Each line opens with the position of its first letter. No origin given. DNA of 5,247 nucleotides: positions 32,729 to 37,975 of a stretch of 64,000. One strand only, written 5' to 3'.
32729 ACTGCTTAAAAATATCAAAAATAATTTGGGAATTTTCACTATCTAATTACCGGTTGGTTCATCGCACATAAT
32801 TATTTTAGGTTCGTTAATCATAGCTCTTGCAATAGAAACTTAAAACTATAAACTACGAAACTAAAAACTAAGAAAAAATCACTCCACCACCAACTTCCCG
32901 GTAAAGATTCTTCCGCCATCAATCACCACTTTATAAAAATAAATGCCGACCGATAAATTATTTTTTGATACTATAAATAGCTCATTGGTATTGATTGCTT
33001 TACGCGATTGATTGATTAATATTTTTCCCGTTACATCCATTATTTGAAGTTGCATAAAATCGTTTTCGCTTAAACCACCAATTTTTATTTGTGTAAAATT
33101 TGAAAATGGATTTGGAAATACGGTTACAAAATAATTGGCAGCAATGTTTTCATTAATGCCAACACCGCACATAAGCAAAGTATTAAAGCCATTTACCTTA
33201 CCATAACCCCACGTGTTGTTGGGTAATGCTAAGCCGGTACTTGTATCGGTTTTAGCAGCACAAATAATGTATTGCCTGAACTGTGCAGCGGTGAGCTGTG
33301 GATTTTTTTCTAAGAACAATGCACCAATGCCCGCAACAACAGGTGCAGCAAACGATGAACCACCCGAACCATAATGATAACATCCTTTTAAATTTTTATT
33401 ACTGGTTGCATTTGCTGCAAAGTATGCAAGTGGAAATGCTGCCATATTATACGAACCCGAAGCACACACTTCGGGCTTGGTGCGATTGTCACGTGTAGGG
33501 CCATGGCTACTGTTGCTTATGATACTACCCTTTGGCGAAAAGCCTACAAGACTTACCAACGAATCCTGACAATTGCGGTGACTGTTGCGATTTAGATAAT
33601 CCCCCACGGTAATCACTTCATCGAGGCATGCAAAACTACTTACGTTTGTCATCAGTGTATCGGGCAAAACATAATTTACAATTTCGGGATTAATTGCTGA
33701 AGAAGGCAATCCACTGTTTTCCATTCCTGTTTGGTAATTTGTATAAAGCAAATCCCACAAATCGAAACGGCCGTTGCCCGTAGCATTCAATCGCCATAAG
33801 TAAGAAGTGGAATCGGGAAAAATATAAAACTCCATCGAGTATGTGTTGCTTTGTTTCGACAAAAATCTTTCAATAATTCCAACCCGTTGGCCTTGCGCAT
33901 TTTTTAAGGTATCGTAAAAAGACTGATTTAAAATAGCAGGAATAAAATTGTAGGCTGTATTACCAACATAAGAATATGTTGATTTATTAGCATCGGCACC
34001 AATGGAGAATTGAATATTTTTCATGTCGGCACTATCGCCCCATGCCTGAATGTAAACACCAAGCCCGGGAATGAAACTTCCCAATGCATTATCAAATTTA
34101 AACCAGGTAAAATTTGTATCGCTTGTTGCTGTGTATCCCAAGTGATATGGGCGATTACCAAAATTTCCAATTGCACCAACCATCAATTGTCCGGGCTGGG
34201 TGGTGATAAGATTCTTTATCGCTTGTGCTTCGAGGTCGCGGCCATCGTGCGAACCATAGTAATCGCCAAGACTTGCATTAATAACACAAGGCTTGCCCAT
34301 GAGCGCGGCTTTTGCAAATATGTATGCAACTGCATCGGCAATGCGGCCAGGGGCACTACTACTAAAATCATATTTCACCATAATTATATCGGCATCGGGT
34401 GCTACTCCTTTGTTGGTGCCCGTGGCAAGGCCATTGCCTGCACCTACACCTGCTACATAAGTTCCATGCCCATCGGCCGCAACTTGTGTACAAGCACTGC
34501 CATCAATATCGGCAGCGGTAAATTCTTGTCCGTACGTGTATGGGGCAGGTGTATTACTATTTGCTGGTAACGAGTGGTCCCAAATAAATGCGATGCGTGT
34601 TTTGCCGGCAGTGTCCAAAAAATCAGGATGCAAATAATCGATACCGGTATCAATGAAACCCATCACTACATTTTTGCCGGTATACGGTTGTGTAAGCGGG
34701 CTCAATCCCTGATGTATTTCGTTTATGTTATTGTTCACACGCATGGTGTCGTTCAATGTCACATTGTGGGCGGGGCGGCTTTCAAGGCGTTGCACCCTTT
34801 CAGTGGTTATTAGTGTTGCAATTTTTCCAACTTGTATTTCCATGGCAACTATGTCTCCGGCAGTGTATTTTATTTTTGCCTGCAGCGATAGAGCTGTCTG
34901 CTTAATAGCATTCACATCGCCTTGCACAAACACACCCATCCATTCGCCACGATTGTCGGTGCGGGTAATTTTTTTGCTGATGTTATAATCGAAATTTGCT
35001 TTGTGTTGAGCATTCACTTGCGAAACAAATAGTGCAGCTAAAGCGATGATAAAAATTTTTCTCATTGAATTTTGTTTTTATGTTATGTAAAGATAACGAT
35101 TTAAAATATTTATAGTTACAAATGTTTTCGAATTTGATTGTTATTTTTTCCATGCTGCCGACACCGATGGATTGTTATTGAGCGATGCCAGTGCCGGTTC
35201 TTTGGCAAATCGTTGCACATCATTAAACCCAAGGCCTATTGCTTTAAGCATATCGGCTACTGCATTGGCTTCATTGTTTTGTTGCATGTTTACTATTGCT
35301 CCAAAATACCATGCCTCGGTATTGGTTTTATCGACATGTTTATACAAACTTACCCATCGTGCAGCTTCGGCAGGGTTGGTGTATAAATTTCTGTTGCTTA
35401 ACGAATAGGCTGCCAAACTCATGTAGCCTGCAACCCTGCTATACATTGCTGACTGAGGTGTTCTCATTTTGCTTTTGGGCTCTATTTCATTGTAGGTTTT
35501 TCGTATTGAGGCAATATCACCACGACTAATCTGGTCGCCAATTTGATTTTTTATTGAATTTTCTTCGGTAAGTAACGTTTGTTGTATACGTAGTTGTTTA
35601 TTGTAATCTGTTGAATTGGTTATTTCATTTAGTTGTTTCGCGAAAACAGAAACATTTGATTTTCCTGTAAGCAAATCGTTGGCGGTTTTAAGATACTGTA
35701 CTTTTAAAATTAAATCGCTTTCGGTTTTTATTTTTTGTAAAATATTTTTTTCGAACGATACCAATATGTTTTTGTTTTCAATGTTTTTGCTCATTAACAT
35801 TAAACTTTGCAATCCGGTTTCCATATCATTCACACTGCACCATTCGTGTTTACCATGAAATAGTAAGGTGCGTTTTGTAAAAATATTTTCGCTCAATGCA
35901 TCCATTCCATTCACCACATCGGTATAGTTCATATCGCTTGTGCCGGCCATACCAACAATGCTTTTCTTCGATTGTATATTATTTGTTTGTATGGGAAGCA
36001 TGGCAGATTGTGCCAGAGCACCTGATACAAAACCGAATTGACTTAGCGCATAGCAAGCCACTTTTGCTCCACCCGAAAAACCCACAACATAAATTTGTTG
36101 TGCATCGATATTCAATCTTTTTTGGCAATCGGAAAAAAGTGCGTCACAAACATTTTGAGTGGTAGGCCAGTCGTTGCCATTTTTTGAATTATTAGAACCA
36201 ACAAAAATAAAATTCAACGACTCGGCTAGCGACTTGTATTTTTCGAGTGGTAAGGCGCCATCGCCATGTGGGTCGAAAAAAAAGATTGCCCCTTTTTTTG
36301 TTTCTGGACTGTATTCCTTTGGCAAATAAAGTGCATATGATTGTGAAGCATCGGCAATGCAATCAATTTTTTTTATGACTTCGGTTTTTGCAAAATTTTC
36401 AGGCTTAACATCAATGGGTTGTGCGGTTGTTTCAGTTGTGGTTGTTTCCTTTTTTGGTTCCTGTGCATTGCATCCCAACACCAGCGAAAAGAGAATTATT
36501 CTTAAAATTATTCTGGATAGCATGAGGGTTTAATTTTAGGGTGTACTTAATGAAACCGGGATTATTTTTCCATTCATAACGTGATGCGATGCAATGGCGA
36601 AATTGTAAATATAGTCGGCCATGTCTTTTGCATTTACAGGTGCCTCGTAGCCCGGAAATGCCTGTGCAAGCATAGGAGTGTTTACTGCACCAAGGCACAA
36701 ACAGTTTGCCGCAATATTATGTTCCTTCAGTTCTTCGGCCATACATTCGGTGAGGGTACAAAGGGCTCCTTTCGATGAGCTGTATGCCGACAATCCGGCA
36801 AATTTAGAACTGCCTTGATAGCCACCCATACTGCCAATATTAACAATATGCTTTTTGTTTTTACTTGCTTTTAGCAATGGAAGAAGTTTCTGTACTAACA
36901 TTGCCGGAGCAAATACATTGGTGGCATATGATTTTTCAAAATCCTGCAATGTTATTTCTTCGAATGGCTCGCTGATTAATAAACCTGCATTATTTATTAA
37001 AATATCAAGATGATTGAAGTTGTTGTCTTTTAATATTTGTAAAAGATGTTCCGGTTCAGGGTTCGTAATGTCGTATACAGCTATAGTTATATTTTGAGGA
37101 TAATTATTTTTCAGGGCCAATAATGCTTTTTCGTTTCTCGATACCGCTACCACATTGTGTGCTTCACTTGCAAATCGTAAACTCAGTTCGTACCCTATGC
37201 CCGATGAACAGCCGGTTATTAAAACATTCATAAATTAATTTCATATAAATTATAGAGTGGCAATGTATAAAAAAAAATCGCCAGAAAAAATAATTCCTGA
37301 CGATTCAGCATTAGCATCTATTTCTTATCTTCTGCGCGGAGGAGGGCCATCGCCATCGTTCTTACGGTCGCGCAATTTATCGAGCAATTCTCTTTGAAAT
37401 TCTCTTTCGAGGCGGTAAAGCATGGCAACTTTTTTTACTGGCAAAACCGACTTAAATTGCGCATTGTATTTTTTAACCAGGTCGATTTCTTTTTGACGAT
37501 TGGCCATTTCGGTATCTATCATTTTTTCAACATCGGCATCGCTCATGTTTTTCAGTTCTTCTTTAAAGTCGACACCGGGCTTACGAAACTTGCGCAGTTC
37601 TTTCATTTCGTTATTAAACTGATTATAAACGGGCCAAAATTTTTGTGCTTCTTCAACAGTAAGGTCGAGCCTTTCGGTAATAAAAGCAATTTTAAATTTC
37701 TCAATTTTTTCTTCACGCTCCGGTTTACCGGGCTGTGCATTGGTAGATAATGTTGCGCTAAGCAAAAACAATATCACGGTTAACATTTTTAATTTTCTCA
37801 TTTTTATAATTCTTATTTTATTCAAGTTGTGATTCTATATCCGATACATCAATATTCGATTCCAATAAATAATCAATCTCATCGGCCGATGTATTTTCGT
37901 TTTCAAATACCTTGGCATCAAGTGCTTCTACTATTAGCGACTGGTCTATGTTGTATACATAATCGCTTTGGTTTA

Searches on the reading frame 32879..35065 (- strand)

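Call 35: search_protein_families(library=pfam, proteins=[window:32879-35065:-], max_evalue=0.00001)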
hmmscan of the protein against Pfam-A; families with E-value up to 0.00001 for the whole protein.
window:32879-35065:- (728 aa): 2 families
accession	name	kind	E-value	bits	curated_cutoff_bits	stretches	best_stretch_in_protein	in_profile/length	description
PF00082.27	Peptidase_S8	-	8.5e-34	117.6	21.8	2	130-316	1-171/288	Subtilase family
PF18962.6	Por_Secre_tail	-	5.5e-09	36.6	27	1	649-727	1-75/75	Secretion system C-terminal sorting domain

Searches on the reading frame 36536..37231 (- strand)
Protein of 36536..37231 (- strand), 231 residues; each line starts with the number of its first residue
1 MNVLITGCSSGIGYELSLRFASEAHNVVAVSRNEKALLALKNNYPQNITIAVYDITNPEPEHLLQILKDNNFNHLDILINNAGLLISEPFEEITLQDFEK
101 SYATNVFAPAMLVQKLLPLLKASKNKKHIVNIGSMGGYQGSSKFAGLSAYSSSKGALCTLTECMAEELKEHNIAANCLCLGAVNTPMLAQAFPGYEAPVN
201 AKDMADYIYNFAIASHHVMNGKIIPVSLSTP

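Call 35: search_protein_families(library=pfam, proteins=[window:36536-37231:-], max_evalue=0.00001)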
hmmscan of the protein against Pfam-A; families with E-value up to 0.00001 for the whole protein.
window:36536-37231:- (231 aa): 4 families
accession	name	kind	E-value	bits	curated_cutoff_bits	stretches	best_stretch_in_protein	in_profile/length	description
PF00106.31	adh_short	-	1.7e-44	152.1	26.6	1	2-192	2-191/195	short chain dehydrogenase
PF13561.12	adh_short_C2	-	1.5e-27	97.1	27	1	9-195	3-187/236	Enoyl-(Acyl carrier protein) reductase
PF08659.16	KR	-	4e-07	30.6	22.6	1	3-178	3-173/180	KR domain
PF08643.16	DUF1776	-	9e-07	29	25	1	88-184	106-200/294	Fungal family of unknown function (DUF1776)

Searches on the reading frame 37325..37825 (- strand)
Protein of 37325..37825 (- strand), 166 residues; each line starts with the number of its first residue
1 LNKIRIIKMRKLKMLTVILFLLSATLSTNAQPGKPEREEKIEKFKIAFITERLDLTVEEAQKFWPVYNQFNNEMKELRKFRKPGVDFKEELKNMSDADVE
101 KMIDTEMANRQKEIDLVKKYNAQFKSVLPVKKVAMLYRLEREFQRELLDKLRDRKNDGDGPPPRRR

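Call 35: search_protein_families(library=pfam, proteins=[window:37325-37825:-], max_evalue=0.00001)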
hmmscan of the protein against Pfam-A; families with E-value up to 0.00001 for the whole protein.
window:37325-37825:- (166 aa): 1 family
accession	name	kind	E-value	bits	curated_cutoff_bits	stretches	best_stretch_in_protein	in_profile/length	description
PF07813.17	LTXXQ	-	7.1e-06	27.1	24.3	0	44-128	4-88/100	LTXXQ motif family protein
